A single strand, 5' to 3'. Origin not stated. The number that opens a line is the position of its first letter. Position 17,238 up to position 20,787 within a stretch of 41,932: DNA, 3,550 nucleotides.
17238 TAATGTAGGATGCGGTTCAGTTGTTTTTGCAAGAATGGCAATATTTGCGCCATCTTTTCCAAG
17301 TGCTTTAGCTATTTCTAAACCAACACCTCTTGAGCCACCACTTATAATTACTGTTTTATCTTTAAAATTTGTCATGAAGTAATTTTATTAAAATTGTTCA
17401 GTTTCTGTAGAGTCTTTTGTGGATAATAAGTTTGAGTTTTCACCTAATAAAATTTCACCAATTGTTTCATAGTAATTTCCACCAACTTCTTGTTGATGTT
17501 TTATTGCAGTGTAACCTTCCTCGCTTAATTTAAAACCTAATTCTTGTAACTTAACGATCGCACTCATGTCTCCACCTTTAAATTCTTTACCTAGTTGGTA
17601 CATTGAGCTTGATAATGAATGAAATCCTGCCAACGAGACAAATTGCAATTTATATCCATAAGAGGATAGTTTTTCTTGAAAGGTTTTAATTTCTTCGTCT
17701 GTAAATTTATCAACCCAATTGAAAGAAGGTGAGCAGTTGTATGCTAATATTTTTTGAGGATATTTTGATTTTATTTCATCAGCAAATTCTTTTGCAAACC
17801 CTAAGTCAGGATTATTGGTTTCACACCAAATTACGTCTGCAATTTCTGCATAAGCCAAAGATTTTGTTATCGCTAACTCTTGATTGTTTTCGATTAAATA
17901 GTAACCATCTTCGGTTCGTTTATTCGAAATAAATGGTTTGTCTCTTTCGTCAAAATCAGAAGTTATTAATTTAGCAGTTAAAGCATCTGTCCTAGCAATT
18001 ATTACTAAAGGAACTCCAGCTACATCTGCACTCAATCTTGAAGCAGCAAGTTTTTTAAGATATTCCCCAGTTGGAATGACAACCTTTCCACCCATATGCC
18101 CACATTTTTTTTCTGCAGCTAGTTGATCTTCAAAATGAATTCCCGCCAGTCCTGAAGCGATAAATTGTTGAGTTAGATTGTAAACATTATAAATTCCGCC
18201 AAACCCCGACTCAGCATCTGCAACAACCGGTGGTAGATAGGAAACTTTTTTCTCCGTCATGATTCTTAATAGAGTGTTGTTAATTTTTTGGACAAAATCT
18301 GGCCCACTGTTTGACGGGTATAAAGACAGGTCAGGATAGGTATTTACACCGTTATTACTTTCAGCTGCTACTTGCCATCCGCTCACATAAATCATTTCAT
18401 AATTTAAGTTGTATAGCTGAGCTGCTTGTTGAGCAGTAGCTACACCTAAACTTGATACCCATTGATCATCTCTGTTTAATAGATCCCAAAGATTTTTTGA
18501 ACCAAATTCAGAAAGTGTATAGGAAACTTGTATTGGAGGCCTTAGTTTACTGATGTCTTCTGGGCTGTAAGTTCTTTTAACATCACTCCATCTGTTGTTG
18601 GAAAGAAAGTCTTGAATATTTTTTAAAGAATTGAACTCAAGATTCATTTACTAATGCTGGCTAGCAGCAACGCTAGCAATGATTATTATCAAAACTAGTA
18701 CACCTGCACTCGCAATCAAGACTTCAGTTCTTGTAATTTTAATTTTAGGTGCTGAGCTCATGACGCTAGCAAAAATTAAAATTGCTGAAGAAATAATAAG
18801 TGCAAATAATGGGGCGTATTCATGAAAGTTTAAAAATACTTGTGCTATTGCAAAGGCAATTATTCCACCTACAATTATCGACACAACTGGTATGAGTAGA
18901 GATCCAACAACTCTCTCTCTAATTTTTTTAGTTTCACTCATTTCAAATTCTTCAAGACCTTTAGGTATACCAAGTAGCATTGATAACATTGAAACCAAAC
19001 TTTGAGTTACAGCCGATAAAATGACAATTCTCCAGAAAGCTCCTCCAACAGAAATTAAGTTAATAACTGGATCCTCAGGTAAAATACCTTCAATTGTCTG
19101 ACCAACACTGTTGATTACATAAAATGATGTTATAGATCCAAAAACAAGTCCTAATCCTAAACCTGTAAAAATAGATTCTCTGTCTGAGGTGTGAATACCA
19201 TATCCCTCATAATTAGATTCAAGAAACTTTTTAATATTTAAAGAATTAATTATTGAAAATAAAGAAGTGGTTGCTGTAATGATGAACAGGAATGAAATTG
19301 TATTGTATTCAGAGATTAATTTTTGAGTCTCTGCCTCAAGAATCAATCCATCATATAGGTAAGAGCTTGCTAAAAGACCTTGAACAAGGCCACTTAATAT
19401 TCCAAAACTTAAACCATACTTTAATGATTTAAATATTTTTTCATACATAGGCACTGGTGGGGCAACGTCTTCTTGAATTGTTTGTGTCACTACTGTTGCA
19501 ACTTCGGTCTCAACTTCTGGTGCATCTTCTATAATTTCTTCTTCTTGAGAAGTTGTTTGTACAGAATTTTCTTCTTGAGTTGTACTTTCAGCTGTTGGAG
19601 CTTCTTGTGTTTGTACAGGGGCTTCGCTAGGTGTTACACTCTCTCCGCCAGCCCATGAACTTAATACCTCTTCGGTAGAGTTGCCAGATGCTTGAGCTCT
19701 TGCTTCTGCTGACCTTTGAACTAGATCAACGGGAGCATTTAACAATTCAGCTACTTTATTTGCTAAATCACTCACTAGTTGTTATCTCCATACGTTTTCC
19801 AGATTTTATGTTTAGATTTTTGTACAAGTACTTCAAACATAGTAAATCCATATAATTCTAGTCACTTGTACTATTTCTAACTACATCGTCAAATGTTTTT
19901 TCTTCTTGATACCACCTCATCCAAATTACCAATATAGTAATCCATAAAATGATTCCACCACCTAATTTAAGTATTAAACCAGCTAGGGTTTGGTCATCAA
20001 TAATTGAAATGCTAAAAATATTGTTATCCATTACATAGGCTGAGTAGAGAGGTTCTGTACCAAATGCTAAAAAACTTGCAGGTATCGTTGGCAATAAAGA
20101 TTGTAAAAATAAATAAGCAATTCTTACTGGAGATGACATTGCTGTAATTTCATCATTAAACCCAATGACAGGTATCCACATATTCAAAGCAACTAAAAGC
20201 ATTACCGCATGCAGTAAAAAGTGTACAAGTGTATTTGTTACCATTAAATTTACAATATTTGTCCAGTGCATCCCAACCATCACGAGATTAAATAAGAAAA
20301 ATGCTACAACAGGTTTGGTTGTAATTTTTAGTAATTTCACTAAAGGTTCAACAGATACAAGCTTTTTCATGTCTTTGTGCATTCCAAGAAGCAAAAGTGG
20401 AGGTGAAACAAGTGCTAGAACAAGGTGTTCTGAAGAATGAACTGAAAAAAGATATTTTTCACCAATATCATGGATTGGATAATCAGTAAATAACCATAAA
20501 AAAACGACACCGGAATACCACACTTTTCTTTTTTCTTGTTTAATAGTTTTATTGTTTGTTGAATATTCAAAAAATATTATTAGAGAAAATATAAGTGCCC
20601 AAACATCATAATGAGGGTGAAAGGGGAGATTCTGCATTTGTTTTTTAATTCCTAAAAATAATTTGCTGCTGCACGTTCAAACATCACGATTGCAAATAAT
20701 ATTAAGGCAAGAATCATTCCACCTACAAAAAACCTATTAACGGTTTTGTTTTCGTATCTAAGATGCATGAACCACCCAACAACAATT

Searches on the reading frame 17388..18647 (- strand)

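Call 11: search_protein_families(library=pfam, max_evalue=0.000001, proteins=[window:17388-18647:-])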
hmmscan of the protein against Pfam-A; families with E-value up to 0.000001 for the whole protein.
window:17388-18647:- (419 aa): 2 families
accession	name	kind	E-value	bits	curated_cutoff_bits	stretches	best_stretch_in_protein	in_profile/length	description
PF00463.27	ICL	-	5e-88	296.3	26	2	9-240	3-251/526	Isocitrate lyase family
PF13714.12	PEP_mutase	-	7.5e-13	49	31.5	1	139-225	70-150/240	Phosphoenolpyruvate phosphomutase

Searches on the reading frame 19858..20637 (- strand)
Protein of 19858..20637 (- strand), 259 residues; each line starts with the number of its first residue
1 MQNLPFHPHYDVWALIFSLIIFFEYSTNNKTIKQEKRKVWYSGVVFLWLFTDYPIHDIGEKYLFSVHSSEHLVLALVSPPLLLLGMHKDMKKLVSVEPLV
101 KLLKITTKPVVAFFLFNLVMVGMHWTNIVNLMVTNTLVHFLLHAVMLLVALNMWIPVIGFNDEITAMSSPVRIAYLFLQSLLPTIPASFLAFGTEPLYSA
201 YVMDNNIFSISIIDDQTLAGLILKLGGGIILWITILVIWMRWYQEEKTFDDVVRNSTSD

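Call 11: search_protein_families(library=pfam, max_evalue=0.000001, proteins=[window:19858-20637:-])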
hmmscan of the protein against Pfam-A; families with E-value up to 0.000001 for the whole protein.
window:19858-20637:- (259 aa): 1 family
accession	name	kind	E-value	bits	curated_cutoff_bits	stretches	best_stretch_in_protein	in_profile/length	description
PF09678.15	Caa3_CtaG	-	5.4e-40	137.7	27.7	1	33-244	18-236/237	Cytochrome c oxidase caa3 assembly factor (Caa3_CtaG)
